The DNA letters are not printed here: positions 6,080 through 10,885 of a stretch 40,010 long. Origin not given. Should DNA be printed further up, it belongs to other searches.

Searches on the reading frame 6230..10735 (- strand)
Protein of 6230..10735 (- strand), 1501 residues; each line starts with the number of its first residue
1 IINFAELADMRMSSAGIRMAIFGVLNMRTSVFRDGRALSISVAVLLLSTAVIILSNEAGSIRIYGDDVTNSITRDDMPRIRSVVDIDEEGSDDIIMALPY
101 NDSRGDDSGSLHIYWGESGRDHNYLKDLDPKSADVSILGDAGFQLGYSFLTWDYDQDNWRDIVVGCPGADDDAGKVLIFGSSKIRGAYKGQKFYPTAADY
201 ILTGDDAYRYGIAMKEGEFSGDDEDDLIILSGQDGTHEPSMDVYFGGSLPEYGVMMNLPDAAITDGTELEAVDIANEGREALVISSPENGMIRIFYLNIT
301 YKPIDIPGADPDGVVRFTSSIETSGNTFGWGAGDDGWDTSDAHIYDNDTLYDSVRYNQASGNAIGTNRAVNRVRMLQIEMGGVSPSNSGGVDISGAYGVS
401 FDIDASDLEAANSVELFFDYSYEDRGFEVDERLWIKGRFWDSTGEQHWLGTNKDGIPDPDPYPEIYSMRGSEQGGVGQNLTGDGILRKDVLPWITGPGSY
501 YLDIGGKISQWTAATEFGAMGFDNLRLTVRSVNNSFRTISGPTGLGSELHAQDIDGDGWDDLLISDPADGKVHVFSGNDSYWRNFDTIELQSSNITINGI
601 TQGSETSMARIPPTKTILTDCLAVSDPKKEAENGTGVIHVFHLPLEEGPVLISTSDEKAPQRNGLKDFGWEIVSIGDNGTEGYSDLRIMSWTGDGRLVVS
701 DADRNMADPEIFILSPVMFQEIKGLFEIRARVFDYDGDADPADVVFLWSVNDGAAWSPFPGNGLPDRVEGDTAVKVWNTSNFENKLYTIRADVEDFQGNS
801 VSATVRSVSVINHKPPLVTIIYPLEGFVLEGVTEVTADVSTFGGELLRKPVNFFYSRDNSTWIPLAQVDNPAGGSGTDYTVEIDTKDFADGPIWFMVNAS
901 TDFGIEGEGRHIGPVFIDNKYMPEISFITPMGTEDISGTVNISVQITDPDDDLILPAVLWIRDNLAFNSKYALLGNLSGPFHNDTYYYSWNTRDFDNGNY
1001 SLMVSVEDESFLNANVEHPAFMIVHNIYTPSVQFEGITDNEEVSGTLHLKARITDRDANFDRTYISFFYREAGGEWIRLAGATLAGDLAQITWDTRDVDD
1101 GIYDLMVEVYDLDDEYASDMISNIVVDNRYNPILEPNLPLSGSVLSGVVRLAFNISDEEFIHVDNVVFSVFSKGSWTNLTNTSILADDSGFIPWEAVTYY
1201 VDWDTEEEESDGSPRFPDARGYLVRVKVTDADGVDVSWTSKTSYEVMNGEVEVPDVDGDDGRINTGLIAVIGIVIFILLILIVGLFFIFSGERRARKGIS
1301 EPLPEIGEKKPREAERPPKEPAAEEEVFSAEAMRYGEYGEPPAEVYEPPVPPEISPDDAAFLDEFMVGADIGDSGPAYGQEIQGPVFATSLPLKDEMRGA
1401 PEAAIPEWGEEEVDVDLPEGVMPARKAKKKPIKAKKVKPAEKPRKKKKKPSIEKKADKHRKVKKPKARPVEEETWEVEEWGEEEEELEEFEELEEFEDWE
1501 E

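Call 64: search_protein_families(library=pfam, proteins=[window:6230-10735:-], max_evalue=0.00001)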
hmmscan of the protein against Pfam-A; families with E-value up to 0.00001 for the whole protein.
window:6230-10735:- (1501 aa): 1 family
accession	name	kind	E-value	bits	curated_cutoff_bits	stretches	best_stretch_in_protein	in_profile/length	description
PF17957.7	Big_7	-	3.1e-07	31.4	24.1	0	923-1004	1-70/70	Bacterial Ig domain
